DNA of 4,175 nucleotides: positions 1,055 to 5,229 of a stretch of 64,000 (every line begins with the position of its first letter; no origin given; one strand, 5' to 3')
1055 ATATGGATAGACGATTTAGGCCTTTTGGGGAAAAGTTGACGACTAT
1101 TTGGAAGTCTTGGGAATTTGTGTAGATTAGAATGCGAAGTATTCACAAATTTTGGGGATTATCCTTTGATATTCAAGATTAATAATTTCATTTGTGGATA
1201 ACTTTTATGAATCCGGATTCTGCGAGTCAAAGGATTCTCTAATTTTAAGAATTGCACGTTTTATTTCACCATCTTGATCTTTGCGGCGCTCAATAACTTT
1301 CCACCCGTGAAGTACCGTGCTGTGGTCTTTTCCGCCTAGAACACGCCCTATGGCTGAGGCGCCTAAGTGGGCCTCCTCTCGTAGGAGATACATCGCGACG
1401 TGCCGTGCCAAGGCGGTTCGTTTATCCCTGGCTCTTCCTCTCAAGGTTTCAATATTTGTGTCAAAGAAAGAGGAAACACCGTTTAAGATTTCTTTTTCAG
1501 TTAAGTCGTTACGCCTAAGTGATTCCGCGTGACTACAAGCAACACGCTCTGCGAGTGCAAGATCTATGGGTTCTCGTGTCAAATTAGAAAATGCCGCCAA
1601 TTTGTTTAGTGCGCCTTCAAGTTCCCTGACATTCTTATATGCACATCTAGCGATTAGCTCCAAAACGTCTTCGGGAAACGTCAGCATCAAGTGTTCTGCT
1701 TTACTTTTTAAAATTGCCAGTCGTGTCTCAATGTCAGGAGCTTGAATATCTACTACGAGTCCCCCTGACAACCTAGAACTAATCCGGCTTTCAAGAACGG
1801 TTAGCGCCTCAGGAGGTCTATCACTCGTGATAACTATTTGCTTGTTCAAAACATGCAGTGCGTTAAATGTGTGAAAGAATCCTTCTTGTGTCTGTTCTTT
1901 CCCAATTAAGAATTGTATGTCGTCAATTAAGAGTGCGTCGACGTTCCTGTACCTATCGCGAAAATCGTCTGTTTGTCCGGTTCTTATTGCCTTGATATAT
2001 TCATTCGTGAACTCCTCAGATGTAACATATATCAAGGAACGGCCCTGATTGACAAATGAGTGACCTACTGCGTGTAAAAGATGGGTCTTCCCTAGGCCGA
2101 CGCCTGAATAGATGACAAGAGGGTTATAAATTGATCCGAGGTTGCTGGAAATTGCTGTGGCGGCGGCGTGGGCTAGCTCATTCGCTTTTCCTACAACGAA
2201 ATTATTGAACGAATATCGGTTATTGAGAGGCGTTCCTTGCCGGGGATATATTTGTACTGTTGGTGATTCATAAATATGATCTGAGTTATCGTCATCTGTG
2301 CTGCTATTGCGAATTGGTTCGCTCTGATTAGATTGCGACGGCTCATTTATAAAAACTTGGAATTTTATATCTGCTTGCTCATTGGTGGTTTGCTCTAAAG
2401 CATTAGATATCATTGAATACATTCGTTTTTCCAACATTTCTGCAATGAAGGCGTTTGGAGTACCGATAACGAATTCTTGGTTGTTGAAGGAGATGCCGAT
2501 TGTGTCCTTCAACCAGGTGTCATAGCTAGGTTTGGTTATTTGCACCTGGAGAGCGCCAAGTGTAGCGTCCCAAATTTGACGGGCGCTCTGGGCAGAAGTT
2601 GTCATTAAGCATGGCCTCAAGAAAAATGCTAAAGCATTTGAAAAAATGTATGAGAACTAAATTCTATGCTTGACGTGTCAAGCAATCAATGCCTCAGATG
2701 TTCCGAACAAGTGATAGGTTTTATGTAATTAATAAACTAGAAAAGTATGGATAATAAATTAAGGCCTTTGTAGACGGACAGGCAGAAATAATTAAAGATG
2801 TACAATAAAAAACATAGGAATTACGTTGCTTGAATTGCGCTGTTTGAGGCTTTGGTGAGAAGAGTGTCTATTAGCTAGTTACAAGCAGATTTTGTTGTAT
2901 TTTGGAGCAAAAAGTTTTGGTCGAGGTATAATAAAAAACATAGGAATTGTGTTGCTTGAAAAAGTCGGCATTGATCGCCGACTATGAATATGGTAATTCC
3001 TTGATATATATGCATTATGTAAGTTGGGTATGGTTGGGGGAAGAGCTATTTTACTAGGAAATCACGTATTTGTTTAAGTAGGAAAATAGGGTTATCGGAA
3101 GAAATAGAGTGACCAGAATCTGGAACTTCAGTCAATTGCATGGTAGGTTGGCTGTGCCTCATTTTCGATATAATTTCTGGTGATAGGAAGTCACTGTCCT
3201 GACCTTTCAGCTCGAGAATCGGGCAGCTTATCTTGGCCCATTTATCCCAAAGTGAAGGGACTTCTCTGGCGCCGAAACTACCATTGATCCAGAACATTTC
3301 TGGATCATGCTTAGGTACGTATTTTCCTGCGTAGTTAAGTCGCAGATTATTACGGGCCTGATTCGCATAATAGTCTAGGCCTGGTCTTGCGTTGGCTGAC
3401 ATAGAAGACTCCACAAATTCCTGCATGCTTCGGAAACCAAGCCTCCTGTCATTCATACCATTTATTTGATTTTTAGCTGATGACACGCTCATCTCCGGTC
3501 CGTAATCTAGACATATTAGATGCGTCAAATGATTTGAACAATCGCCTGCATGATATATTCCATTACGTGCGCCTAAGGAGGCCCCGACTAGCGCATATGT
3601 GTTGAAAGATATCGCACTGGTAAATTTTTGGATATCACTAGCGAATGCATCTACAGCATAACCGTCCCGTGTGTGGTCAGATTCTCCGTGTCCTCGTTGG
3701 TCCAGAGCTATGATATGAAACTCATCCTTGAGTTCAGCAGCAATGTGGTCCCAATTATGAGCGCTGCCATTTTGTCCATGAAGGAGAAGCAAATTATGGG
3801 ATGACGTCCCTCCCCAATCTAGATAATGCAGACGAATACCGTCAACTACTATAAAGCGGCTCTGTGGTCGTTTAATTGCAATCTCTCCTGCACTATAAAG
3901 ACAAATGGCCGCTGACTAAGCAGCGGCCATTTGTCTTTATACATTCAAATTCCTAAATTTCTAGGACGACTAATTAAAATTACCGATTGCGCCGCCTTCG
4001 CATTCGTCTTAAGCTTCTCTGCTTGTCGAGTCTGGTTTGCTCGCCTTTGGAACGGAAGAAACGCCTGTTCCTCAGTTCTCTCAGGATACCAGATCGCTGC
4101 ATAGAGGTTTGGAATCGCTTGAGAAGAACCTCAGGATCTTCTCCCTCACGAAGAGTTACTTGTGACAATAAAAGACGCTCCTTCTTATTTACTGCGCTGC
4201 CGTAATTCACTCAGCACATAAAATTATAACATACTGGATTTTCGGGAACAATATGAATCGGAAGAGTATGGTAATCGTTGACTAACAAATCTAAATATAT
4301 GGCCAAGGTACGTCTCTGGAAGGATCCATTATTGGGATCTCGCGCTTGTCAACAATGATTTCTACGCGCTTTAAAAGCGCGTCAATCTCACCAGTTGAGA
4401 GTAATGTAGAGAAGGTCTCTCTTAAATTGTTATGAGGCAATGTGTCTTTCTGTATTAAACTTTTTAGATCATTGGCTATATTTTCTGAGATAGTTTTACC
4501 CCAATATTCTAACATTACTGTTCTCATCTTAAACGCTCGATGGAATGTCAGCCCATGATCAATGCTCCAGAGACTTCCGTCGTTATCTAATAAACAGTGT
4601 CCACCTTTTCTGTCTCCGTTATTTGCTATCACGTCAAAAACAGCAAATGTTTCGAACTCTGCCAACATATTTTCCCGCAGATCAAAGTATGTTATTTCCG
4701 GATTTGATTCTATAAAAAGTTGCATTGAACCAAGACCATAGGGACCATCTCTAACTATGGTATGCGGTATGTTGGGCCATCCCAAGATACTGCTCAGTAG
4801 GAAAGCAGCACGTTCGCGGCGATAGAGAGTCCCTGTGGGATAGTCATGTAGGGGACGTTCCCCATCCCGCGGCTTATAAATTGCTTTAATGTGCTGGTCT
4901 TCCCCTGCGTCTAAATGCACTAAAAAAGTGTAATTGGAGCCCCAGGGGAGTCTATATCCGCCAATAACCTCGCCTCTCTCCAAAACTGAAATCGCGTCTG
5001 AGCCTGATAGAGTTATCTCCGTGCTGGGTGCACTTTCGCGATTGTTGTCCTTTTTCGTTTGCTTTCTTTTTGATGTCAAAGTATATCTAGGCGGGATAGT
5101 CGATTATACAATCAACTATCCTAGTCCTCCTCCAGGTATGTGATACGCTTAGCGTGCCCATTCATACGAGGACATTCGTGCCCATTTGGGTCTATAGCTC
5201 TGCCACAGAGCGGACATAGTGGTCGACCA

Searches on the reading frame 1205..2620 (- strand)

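Call 39: search_protein_families(library=pfam, proteins=[window:1205-2620:-], max_evalue=0.00001)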
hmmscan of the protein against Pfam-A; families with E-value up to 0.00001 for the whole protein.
window:1205-2620:- (471 aa): 4 families
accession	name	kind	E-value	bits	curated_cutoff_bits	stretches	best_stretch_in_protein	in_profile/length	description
PF00308.24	Bac_DnaA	-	1.4e-62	211.1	23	1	132-291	1-162/162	Bacterial DnaA ATPAse domain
PF08299.17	Bac_DnaA_C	-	3.9e-18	65.7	31.5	1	377-442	3-68/69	Bacterial dnaA protein helix-turn-helix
PF01695.23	IstB_IS21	-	1.6e-08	34.8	24.1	1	168-269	95-195/238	IstB-like ATP binding protein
PF11638.13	DnaA_N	-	8.9e-08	32.2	24.6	1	15-76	2-64/65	DnaA N-terminal domain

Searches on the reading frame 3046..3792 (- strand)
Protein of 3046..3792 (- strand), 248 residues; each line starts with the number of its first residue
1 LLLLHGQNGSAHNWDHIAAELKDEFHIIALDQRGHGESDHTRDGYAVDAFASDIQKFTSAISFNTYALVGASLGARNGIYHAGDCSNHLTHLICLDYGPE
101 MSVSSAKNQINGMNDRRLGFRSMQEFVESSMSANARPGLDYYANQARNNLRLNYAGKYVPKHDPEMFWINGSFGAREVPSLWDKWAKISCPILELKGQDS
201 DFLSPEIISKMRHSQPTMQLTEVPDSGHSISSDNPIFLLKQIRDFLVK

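Call 39: search_protein_families(library=pfam, proteins=[window:3046-3792:-], max_evalue=0.00001)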
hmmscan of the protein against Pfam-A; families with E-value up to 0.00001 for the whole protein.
window:3046-3792:- (248 aa): 3 families
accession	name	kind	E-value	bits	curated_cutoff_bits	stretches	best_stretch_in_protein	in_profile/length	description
PF00561.26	Abhydrolase_1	-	1.3e-18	68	25.8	1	1-235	3-245/245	alpha/beta hydrolase fold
PF12697.13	Abhydrolase_6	-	1.5e-15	58.9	26.3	1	2-235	2-211/217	Alpha/beta hydrolase family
PF12146.15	Hydrolase_4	-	1.7e-09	37.8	27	1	2-95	8-107/239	Serine aminopeptidase, S33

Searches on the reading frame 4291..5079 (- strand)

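Call 39: search_protein_families(library=pfam, proteins=[window:4291-5079:-], max_evalue=0.00001)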
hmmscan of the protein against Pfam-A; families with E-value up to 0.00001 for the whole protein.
window:4291-5079:- (262 aa): 1 family
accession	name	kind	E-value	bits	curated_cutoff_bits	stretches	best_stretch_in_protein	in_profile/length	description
PF00454.33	PI3_PI4_kinase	-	2.4e-08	34.7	27.1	1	116-184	107-177/241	Phosphatidylinositol 3- and 4-kinase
